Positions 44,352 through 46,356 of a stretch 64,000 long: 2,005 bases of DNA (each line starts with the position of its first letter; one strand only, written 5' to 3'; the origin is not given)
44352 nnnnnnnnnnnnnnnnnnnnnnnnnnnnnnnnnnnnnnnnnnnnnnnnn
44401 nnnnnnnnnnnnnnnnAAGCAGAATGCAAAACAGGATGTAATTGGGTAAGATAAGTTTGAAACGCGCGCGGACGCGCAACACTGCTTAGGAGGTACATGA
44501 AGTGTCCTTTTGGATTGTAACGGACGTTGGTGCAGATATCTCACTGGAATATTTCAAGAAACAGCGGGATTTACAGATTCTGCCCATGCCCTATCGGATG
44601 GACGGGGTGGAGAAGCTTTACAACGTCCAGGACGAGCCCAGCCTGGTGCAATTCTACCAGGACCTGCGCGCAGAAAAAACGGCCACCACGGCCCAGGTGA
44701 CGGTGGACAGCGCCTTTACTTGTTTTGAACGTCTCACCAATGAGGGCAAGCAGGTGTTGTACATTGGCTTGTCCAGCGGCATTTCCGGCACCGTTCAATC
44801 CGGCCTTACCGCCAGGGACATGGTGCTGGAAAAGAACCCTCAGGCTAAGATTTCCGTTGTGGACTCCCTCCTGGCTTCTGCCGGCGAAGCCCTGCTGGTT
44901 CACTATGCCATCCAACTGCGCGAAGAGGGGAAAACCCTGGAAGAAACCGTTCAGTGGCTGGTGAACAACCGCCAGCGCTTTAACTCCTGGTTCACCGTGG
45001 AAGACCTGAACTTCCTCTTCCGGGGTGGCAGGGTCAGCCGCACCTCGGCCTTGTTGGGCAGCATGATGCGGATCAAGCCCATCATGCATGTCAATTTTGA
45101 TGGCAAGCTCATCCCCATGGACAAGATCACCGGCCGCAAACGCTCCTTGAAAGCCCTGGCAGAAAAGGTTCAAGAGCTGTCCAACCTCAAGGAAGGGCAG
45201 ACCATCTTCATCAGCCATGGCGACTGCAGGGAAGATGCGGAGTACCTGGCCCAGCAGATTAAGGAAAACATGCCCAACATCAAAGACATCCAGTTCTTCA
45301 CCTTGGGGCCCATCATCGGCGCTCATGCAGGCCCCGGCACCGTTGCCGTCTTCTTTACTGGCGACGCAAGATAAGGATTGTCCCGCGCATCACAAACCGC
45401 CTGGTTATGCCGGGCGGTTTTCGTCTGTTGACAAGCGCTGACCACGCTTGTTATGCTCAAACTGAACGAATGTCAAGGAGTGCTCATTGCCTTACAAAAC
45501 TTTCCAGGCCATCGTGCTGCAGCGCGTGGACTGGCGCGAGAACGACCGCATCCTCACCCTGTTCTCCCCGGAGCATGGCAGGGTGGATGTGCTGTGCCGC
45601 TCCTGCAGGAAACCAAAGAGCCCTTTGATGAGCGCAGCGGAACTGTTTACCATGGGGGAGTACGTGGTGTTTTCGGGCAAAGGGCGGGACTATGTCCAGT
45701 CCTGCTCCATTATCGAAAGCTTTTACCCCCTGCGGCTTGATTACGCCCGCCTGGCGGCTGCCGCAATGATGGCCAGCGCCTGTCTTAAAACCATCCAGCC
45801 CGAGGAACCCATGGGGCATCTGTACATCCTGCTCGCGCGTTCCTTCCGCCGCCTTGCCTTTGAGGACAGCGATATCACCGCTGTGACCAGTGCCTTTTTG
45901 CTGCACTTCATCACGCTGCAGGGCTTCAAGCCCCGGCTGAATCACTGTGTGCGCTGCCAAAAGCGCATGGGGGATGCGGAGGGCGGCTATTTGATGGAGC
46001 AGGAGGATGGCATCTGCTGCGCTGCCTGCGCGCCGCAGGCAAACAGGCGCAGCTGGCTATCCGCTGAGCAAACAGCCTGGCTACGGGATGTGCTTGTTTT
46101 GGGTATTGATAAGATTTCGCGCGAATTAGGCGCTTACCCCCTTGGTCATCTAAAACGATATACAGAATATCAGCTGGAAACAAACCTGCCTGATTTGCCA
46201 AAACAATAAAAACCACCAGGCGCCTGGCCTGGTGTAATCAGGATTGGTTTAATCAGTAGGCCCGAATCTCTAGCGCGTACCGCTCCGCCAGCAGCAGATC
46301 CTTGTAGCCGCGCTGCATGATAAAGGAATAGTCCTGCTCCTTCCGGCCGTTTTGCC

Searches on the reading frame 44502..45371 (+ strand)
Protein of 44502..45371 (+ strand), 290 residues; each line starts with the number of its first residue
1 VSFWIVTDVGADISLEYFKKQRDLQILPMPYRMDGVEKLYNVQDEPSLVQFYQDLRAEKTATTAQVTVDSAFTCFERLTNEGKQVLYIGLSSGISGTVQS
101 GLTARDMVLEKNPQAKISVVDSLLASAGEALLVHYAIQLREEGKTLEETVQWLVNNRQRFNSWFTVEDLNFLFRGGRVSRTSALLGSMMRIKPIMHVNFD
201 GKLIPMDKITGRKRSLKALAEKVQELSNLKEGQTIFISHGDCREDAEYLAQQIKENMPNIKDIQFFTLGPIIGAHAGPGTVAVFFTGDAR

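Call 83: search_protein_families(library=pfam, proteins=[window:44502-45371:+], max_evalue=0.00001)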
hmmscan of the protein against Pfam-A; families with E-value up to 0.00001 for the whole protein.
window:44502-45371:+ (290 aa): 1 family
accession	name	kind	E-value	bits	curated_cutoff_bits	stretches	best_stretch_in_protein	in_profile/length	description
PF02645.21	DegV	-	2.4e-70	237.5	27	1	3-285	2-277/280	Uncharacterised protein, DegV family COG1307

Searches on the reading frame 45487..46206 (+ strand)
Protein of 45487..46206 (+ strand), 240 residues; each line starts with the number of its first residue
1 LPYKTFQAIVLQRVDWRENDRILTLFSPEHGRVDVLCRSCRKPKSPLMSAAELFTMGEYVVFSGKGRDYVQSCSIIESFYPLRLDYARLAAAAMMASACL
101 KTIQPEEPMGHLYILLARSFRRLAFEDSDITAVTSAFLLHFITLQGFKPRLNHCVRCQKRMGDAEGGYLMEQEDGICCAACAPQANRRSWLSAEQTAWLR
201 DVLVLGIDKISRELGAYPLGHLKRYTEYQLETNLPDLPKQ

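Call 83: search_protein_families(library=pfam, proteins=[window:45487-46206:+], max_evalue=0.00001)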
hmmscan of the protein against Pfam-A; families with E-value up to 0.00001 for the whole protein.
window:45487-46206:+ (240 aa): 2 families
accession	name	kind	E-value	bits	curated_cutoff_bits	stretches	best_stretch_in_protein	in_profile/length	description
PF11967.14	RecO_N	-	3.1e-20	72.4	27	1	1-79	1-80/80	Recombination protein O N terminal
PF02565.21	RecO_C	-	9e-18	64.9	22.1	1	83-234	1-149/157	Recombination protein O C terminal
